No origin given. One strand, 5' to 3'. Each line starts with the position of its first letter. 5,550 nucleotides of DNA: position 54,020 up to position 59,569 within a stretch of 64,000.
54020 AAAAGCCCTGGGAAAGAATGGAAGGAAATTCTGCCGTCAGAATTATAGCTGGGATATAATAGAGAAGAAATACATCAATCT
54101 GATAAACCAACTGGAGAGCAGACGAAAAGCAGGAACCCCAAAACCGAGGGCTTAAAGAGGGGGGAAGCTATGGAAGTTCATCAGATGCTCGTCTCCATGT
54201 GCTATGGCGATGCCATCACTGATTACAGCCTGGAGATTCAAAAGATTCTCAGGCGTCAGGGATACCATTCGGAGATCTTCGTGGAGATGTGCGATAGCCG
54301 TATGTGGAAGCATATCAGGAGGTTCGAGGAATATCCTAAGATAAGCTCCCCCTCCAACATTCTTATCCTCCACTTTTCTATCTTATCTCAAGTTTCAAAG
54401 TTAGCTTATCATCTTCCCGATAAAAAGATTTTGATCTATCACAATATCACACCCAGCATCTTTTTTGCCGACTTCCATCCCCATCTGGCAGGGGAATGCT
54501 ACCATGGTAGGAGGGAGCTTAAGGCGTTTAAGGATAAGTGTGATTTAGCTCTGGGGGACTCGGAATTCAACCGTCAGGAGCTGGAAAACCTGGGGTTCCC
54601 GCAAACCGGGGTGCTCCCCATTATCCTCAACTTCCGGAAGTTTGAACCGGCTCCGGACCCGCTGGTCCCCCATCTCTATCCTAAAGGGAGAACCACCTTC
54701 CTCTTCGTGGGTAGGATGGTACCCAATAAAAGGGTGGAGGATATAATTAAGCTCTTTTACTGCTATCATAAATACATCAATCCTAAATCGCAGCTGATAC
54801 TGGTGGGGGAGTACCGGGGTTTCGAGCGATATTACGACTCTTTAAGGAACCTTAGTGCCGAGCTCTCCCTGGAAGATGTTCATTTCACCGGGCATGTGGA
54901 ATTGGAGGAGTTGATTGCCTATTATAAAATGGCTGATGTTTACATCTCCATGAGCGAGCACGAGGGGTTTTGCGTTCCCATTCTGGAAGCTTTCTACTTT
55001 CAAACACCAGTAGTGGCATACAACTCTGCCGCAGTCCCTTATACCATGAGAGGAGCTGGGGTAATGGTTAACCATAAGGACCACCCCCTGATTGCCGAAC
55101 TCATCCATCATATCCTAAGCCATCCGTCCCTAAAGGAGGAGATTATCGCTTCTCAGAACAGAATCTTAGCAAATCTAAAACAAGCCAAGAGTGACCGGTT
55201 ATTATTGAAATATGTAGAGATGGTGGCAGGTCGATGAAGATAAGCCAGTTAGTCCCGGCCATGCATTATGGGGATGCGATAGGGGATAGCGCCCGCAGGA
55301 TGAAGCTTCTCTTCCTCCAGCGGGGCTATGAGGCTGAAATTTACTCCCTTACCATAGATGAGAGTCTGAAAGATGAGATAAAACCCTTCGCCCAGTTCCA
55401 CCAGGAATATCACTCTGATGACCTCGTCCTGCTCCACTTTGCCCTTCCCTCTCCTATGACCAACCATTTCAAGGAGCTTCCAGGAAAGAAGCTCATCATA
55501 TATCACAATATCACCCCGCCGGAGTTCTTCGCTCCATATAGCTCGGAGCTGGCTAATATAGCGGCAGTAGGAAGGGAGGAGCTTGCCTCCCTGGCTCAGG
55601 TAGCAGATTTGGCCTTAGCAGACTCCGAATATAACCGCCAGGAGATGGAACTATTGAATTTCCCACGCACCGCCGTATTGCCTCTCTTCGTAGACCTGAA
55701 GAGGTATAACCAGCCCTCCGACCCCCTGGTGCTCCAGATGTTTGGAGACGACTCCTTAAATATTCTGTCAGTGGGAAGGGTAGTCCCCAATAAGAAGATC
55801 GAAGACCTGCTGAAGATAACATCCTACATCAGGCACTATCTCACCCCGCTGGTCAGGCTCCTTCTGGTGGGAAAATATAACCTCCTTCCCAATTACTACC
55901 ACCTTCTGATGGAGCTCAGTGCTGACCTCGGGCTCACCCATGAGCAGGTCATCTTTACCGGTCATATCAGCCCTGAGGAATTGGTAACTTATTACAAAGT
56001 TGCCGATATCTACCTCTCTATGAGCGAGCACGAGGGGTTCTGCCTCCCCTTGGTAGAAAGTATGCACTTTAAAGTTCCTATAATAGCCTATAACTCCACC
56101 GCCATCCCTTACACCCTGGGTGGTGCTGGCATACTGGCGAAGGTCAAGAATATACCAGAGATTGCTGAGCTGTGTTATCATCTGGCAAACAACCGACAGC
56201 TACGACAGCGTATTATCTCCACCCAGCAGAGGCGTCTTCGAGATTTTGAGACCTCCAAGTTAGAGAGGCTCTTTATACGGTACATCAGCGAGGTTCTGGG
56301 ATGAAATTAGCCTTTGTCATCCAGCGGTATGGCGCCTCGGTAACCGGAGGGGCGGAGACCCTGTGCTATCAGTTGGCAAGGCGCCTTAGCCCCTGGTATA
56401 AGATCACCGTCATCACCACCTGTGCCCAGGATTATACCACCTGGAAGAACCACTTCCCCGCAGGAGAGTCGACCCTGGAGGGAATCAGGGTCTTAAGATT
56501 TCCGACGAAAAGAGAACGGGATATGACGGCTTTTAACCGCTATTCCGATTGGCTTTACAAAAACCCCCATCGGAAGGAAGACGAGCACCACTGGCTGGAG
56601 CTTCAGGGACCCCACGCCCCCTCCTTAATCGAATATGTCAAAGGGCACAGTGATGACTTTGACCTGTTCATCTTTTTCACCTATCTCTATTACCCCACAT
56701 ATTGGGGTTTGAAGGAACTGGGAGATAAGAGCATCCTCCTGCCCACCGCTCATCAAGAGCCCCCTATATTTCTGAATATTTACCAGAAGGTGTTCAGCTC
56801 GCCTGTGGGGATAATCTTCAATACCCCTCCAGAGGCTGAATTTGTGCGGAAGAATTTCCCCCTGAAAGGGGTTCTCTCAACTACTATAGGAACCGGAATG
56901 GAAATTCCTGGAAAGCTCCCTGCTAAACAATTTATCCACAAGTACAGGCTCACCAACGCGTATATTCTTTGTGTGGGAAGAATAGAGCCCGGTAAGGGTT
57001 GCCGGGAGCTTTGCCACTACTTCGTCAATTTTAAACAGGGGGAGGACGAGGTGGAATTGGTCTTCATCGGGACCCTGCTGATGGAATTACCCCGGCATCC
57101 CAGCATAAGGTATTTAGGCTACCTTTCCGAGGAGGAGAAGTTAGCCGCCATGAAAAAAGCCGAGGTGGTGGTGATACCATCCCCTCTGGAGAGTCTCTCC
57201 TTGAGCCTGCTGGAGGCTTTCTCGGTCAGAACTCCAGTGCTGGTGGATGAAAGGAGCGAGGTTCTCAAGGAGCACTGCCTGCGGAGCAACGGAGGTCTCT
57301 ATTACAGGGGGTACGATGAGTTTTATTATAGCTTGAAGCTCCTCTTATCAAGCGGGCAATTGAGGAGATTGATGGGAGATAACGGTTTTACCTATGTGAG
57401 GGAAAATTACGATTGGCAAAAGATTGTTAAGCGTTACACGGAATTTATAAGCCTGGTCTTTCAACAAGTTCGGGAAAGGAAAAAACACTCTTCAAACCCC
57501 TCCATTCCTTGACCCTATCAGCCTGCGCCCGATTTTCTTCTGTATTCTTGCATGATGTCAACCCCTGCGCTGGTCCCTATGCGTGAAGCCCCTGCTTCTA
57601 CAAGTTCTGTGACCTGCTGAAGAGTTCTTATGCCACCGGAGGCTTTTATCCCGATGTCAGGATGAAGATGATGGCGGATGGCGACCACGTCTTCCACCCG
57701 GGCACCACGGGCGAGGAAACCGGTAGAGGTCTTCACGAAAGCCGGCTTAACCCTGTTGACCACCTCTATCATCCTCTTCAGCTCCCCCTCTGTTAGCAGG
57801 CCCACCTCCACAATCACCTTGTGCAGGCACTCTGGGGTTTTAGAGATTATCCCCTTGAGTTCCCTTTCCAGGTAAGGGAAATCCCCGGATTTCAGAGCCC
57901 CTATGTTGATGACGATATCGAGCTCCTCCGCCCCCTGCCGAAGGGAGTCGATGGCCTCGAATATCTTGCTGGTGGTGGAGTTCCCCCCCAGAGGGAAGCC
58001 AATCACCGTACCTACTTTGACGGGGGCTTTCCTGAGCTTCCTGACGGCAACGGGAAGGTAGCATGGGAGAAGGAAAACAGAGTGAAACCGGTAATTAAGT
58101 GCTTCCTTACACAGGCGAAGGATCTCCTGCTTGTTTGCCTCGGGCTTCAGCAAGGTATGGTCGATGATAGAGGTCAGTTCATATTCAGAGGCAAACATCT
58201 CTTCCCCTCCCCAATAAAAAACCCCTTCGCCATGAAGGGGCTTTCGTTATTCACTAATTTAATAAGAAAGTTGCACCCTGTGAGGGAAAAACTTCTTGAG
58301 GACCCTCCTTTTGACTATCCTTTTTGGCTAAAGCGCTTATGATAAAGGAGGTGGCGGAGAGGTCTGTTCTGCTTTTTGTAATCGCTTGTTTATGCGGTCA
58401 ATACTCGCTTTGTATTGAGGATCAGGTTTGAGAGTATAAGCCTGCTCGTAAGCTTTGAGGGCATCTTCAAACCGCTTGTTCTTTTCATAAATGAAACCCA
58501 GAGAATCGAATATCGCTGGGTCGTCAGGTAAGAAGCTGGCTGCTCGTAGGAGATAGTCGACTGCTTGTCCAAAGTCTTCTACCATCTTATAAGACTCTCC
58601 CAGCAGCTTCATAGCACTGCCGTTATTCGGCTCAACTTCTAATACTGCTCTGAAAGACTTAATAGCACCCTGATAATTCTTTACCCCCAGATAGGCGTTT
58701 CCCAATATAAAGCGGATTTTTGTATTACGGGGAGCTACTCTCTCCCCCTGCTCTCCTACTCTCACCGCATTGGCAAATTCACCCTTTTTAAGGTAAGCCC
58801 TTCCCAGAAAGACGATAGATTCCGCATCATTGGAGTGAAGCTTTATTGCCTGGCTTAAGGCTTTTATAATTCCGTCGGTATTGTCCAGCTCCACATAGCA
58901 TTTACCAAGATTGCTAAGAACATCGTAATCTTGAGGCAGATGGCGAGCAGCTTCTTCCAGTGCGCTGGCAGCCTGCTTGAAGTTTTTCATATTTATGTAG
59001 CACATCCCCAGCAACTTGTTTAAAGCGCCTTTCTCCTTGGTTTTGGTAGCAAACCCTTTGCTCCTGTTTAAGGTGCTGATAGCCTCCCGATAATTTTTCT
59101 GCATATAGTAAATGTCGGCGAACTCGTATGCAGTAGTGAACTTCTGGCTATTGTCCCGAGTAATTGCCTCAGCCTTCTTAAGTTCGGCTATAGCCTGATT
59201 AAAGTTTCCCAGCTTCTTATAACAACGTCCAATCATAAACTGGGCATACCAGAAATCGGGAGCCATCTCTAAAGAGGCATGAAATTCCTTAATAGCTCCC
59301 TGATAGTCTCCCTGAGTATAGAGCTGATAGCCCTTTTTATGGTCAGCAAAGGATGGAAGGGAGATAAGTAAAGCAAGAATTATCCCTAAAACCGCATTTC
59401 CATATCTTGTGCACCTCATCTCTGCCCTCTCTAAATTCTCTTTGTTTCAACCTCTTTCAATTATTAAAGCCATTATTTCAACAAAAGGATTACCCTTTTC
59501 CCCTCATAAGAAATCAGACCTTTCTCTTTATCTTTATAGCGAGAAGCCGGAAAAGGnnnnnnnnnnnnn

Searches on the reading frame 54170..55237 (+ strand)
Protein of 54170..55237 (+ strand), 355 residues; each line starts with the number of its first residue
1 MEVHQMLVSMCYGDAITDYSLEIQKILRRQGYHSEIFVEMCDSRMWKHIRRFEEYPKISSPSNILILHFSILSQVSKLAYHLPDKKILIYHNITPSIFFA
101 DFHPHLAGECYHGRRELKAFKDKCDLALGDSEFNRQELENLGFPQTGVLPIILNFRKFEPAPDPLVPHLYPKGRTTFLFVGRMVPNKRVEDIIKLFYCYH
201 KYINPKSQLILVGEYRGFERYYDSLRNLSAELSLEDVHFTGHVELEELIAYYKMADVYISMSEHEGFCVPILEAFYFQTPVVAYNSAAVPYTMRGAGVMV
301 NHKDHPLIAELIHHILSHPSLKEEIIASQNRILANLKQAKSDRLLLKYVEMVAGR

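Call 18: search_protein_families(library=pfam, proteins=[window:54170-55237:+], max_evalue=0.000001)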
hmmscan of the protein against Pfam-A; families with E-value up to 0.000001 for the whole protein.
window:54170-55237:+ (355 aa): 2 families
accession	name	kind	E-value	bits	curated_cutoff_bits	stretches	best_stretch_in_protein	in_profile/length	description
PF00534.26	Glycos_transf_1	-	3.5e-25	88.9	26.4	1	171-326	12-166/172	Glycosyl transferases group 1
PF13692.12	Glyco_trans_1_4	-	7e-21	75.4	27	1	175-317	2-141/142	Glycosyl transferases group 1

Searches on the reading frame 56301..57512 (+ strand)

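Call 74: search_protein_families(library=pfam, proteins=[window:56301-57512:+], max_evalue=0.0001)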
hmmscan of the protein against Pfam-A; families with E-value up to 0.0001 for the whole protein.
window:56301-57512:+ (403 aa): 2 families
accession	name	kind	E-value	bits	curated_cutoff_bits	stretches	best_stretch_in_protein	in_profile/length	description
PF00534.26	Glycos_transf_1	-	6e-14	52.4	26.4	1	212-362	8-169/172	Glycosyl transferases group 1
PF13692.12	Glyco_trans_1_4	-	4.4e-11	43.7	27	1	221-318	3-108/142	Glycosyl transferases group 1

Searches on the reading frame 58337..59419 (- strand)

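Call 18: search_protein_families(library=pfam, proteins=[window:58337-59419:-], max_evalue=0.000001)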
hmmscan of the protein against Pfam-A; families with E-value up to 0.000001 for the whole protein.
window:58337-59419:- (360 aa): 20 families
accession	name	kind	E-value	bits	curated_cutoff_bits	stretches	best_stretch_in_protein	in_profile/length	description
PF07719.23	TPR_2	-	6.8e-42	138.6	27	0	306-333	6-33/34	Tetratricopeptide repeat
PF14559.12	TPR_19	-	1.8e-34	118.3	25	1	34-91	2-59/68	Tetratricopeptide repeat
PF00515.34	TPR_1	-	4.8e-34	115.2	27.8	0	307-333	7-33/34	Tetratricopeptide repeat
PF13181.12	TPR_8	-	3.9e-30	101.9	25.7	0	59-89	3-33/34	Tetratricopeptide repeat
PF13428.12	TPR_14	-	2.2e-28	96.3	23.5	0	135-173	5-43/44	Tetratricopeptide repeat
PF13432.12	TPR_16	-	1e-27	96.6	32.7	0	29-89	3-63/65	Tetratricopeptide repeat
PF13424.12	TPR_12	-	1.1e-25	90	30.1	0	63-120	9-71/77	Tetratricopeptide repeat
PF13176.12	TPR_7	-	1.4e-22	78.2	27.9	0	306-335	4-33/36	Tetratricopeptide repeat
PF13414.12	TPR_11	-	3.4e-21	75.1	26.8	0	64-90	1-27/42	TPR repeat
PF12895.13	ANAPC3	-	8.8e-21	74.4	27.2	0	91-157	20-82/82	Anaphase-promoting complex, cyclosome, subunit 3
PF13174.12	TPR_6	-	2.1e-20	72.4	26.3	0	58-82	1-25/33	Tetratricopeptide repeat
PF13431.12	TPR_17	-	2.1e-19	68.5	24.4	0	49-78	5-34/34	Tetratricopeptide repeat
PF13371.12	TPR_9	-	2.3e-17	63.2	35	0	275-336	3-64/73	Tetratricopeptide repeat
PF23914.1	TPR_CcmH_CycH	-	4.3e-17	62.8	42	0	187-300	38-154/158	Cytochrome c-type biogenesis protein H TPR domain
PF25063.1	ARM_TT21_C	-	1.3e-11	45.3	35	0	303-331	131-159/209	Tetratricopeptide repeat protein 21 C-terminal ARM domain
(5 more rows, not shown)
